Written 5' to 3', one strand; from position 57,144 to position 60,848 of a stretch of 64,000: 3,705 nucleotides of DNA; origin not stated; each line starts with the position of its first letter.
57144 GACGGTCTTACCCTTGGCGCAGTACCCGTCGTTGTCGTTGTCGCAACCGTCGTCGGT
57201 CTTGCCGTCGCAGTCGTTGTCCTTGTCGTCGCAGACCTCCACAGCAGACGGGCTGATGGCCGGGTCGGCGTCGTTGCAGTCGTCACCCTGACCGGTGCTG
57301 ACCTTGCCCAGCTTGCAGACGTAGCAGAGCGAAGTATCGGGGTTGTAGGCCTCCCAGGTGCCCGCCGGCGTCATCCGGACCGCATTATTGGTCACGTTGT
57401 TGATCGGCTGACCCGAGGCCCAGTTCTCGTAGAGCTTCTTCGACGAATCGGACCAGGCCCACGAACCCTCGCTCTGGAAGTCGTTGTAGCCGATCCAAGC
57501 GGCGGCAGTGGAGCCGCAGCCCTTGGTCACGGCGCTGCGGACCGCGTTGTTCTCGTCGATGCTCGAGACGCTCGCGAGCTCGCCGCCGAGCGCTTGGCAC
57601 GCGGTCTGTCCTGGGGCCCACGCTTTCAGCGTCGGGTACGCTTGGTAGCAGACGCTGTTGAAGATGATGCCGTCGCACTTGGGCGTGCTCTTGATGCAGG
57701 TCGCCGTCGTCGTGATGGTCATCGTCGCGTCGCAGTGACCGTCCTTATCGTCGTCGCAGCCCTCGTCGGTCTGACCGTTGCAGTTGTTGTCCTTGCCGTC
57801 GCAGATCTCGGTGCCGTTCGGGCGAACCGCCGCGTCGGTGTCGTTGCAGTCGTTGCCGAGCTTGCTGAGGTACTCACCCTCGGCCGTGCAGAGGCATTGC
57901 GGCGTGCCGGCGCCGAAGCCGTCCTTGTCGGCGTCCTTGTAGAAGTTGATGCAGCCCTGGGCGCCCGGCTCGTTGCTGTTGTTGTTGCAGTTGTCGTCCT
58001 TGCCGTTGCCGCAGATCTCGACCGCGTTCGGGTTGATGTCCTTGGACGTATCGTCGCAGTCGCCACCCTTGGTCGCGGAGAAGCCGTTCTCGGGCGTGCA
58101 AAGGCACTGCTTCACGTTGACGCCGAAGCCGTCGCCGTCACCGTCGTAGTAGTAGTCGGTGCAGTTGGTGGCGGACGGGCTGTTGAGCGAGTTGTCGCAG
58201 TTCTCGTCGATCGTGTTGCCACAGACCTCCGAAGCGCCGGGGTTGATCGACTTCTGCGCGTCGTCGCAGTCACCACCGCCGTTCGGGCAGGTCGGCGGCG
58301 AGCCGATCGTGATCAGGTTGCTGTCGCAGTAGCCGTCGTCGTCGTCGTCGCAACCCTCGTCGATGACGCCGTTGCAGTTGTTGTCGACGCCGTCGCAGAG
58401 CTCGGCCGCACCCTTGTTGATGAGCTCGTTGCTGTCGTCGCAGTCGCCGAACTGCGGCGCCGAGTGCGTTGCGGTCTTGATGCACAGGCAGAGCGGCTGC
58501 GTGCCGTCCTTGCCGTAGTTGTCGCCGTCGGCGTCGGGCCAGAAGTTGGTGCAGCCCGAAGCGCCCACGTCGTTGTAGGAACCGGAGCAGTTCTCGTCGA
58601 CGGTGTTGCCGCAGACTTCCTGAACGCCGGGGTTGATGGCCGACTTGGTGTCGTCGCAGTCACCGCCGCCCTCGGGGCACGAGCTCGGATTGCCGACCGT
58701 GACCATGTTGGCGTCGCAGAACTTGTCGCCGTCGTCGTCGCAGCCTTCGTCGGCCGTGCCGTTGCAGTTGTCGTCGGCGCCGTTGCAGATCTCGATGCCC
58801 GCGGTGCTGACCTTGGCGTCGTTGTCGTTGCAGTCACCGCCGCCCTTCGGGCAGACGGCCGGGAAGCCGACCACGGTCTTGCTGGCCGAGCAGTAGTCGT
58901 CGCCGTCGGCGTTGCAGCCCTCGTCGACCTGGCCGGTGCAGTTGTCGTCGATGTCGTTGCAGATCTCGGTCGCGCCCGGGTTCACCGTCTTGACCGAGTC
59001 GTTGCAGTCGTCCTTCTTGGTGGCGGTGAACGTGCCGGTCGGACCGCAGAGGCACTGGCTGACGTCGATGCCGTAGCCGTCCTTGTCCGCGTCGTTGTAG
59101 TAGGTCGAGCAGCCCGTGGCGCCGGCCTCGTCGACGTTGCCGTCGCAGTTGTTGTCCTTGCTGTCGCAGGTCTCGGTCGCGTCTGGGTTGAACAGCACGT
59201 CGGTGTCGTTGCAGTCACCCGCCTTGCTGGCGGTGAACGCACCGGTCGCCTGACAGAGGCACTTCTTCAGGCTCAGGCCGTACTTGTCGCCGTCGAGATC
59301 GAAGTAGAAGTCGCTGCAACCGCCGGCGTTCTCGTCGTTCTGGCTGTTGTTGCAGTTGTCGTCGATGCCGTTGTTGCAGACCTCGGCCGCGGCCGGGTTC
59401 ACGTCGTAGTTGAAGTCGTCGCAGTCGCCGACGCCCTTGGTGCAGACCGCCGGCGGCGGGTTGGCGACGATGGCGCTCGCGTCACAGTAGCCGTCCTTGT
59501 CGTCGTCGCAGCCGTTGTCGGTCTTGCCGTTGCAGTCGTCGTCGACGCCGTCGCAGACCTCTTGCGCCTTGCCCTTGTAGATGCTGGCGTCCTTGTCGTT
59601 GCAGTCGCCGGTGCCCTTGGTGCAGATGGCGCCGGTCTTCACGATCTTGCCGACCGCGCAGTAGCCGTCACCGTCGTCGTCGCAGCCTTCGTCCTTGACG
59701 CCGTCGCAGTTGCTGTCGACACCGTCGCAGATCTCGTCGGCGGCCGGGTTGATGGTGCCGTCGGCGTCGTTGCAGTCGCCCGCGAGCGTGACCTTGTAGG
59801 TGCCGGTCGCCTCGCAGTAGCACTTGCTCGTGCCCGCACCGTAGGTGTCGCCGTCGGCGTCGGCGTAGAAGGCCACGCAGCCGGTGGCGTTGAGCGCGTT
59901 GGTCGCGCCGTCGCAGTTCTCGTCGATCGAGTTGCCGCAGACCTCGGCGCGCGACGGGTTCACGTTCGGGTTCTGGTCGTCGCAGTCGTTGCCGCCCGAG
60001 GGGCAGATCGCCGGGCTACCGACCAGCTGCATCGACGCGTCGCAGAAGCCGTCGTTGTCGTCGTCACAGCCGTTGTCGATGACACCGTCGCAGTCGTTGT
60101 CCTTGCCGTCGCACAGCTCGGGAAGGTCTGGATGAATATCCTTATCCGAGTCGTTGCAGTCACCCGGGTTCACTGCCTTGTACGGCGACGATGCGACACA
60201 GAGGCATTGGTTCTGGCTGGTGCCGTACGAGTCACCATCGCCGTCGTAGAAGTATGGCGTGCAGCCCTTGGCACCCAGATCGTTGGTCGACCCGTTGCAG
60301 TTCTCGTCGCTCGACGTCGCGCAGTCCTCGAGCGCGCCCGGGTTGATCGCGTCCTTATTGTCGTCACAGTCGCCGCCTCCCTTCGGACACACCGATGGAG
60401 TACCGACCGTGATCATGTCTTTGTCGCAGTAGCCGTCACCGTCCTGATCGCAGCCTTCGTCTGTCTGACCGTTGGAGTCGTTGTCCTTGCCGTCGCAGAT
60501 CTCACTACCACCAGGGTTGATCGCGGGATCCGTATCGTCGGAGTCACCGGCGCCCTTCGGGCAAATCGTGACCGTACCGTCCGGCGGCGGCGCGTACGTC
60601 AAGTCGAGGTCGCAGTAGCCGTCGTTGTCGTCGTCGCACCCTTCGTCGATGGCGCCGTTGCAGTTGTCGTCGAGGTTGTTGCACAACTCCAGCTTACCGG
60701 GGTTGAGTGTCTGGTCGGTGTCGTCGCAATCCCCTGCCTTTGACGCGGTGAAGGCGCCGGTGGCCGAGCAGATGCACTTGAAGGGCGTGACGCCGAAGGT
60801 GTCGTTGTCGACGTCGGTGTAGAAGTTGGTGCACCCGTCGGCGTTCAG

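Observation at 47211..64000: Giant (>16.8 kb, >5590 codon) secreted mosaic protein gene running off the window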

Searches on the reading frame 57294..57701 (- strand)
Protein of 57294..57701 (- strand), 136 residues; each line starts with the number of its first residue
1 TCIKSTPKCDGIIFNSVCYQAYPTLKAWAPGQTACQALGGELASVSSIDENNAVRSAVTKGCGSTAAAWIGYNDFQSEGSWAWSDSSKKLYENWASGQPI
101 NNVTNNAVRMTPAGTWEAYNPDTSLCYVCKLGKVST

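Call 61: search_solved_structures(query=window:57294-57701:-, max_evalue=0.001, show_alignments=3)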
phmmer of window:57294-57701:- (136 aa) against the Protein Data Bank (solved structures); distinct sequences matched with E-value up to 0.001: 137 (the best 60 are shown).
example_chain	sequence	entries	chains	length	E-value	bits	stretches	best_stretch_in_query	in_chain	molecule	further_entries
9wyt_J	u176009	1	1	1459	2.2e-43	151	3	16-130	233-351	yolk sac IgY receptor precursor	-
7qsr_A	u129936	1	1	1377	5.3e-36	127.1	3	15-130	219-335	Secretory phospholipase A2 receptor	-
7jpu_A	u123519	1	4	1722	7.8e-36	126.5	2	17-130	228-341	Lymphocyte antigen 75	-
7jpt_A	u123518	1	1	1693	8.8e-36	126.4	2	17-130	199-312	Lymphocyte antigen 75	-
5xts_A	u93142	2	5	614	1.1e-26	96.9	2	15-134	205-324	Macrophage mannose receptor 1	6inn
5ao5_A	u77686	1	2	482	6.5e-25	91.1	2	16-131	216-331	C-TYPE MANNOSE RECEPTOR 2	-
5e4k_A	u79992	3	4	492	7.2e-25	91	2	16-131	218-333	C-type mannose receptor 2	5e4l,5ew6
5ao6_A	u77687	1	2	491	7.6e-25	90.9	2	16-131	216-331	C-TYPE MANNOSE RECEPTOR 2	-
5xtw_A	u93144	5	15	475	1.4e-20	77.1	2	15-134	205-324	Macrophage mannose receptor 1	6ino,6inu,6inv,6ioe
8k8h_A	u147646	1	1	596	8.1e-14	55.2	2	17-130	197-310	Lymphocyte antigen 75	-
8hbc_A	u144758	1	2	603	8.3e-14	55.1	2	17-130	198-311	Lymphocyte antigen 75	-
6y0m_A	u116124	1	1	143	5.2e-13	52.6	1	12-129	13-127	Low affinity immunoglobulin epsilon Fc receptor membrane-bound form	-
6y0l_A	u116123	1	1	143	8e-13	52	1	12-129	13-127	Low affinity immunoglobulin epsilon Fc receptor membrane-bound form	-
2py2_A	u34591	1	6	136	8.7e-13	51.8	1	10-120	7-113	Antifreeze protein type II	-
1egg_A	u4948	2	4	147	6.5e-12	49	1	15-133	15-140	MACROPHAGE MANNOSE RECEPTOR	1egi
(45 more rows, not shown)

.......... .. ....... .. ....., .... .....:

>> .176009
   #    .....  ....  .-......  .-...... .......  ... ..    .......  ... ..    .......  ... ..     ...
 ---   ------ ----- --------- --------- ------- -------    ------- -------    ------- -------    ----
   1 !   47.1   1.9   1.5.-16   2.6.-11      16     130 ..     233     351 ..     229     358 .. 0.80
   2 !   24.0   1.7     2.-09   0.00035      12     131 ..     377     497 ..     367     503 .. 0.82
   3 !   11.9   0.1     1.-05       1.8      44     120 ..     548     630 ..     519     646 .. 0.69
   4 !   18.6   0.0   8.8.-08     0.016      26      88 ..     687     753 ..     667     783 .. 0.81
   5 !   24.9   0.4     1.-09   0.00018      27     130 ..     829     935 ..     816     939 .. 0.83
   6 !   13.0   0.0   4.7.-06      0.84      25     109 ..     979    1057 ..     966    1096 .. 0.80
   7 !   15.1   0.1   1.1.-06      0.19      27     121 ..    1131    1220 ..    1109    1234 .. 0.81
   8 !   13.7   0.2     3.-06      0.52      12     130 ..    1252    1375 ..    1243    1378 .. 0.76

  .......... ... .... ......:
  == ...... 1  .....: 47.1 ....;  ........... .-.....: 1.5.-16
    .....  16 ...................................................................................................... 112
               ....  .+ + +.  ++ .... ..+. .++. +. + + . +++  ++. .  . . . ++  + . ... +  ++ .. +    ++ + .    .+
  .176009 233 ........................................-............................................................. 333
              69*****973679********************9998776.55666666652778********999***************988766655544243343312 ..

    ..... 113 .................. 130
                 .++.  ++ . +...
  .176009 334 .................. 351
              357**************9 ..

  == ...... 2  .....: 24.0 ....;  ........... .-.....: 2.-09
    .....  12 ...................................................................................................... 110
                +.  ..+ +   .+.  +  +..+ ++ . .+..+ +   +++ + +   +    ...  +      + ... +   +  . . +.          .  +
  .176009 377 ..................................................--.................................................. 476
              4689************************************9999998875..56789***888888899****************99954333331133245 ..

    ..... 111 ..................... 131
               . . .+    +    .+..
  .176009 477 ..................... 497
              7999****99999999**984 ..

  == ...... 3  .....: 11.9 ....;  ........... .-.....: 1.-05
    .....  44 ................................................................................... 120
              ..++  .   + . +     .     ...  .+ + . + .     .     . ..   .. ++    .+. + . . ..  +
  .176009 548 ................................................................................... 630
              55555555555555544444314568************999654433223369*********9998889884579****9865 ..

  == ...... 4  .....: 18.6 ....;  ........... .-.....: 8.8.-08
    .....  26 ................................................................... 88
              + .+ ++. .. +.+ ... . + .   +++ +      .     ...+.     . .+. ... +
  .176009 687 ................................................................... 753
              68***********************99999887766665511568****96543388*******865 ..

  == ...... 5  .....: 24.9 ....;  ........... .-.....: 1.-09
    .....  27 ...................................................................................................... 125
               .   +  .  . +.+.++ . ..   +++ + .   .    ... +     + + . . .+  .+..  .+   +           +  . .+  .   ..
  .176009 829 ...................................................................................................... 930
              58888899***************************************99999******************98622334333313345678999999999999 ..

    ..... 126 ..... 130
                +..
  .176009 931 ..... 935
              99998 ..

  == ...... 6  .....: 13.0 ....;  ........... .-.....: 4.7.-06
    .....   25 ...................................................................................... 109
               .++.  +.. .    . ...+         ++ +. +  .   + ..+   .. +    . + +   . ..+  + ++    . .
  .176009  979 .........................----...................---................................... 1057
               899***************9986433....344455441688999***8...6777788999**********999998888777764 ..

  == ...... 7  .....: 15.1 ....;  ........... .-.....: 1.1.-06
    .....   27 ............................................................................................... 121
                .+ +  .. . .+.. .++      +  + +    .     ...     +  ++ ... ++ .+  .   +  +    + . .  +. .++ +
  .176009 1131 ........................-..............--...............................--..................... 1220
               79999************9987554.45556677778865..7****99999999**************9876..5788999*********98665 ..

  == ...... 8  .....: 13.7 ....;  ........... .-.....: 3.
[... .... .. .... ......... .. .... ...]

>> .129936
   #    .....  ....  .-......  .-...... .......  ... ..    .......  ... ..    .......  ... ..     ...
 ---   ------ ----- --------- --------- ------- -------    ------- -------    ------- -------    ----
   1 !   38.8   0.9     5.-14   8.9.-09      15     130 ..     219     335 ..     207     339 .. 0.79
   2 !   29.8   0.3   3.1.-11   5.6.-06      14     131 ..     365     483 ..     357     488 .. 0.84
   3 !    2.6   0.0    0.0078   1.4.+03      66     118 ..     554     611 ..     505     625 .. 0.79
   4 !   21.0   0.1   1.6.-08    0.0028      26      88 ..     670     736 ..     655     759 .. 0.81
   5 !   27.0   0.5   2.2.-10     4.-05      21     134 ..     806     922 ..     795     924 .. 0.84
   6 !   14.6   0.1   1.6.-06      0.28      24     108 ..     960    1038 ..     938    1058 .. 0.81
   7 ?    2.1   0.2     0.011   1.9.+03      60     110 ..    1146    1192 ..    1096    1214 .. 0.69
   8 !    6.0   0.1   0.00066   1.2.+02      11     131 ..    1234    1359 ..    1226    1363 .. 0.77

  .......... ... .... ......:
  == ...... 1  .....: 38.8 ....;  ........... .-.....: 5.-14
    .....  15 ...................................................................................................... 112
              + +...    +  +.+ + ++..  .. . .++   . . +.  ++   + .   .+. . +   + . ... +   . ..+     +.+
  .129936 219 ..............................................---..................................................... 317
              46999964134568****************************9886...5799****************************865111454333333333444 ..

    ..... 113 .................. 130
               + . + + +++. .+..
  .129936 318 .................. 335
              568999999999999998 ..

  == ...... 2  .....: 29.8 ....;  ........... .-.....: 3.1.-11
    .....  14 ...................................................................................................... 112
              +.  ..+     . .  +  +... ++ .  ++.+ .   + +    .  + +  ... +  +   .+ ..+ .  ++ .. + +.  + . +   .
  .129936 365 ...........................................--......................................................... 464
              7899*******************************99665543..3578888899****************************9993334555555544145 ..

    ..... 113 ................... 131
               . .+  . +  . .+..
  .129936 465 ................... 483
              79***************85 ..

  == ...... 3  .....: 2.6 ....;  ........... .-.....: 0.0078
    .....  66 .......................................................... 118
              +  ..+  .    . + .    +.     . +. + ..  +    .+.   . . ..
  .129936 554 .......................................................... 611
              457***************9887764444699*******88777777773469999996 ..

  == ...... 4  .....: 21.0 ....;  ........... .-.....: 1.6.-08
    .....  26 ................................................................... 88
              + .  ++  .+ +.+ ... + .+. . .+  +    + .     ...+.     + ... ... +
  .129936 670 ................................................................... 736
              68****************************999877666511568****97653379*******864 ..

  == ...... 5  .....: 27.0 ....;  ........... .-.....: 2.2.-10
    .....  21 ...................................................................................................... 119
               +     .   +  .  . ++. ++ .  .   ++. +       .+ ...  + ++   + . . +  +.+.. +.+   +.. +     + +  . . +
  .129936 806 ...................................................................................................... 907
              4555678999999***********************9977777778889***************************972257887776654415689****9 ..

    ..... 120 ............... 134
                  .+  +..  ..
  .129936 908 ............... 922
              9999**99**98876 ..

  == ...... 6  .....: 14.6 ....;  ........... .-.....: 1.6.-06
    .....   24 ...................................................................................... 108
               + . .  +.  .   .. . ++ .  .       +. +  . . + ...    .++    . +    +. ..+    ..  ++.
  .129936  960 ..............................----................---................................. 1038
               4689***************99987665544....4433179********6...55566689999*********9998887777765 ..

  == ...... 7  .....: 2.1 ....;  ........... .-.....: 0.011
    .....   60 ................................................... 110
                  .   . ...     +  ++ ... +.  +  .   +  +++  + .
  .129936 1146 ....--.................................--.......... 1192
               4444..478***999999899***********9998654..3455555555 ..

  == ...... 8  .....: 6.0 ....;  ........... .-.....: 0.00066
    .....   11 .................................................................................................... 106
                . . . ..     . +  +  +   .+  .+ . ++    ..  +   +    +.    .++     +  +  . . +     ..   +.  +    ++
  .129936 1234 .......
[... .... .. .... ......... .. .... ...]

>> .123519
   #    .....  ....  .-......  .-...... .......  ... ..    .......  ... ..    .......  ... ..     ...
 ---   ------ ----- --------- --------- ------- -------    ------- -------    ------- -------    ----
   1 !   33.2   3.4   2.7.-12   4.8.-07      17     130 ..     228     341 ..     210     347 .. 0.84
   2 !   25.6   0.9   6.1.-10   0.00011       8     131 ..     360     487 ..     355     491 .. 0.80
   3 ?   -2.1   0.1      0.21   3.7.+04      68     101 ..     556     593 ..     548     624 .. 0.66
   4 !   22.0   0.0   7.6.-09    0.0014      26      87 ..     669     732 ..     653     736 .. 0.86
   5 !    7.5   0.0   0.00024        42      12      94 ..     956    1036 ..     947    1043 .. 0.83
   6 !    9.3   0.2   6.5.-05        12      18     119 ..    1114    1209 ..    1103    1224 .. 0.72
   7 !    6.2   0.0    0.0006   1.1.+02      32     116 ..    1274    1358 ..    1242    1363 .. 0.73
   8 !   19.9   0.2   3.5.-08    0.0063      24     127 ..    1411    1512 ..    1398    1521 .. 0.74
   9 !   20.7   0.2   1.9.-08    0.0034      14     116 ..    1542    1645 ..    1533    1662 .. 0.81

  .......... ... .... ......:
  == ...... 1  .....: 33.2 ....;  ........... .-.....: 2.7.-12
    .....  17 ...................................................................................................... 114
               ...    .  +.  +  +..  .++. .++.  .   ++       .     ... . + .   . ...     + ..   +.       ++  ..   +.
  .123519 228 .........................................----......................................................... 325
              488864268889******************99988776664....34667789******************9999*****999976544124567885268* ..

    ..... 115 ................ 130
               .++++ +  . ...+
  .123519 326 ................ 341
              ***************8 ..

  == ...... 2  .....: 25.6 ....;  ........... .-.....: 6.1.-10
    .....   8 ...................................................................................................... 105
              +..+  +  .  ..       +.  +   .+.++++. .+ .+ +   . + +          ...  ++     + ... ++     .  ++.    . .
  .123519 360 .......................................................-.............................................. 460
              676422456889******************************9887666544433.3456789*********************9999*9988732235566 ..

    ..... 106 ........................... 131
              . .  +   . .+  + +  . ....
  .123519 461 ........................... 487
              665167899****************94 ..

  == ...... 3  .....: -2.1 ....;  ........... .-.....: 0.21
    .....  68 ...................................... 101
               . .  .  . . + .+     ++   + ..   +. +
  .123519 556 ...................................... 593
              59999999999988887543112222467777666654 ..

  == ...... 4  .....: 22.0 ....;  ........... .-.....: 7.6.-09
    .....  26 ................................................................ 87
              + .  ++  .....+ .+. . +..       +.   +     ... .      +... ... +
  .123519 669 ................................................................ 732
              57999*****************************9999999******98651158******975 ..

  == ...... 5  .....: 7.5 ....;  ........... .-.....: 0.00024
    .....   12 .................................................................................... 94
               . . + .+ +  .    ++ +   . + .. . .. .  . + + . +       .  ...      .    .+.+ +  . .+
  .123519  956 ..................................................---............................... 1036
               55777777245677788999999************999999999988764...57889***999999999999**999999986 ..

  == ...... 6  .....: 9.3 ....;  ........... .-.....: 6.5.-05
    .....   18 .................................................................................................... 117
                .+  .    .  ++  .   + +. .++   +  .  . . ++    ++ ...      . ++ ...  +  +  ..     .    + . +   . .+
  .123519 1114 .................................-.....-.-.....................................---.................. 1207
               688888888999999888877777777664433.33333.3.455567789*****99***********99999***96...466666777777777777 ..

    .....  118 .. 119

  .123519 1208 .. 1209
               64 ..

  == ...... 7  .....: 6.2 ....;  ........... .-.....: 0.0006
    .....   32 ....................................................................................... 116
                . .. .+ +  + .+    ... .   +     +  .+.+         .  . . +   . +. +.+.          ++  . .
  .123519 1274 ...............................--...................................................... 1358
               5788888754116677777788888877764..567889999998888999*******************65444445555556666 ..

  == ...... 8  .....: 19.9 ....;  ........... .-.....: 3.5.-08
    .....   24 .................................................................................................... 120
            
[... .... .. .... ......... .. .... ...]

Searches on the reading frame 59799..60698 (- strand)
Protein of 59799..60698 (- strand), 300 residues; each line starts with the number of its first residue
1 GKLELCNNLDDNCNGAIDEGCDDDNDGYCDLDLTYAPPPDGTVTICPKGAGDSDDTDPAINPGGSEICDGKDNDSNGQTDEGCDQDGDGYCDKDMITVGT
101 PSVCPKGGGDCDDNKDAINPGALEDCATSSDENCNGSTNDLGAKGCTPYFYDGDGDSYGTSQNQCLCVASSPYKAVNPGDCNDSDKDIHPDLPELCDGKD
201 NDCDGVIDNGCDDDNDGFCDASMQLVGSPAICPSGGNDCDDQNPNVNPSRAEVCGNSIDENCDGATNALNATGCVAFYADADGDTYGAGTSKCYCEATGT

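Call 69: search_solved_structures(query=window:59799-60698:-, max_evalue=1, show_alignments=1)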
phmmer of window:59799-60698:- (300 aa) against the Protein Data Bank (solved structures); distinct sequences matched with E-value up to 1: 0.
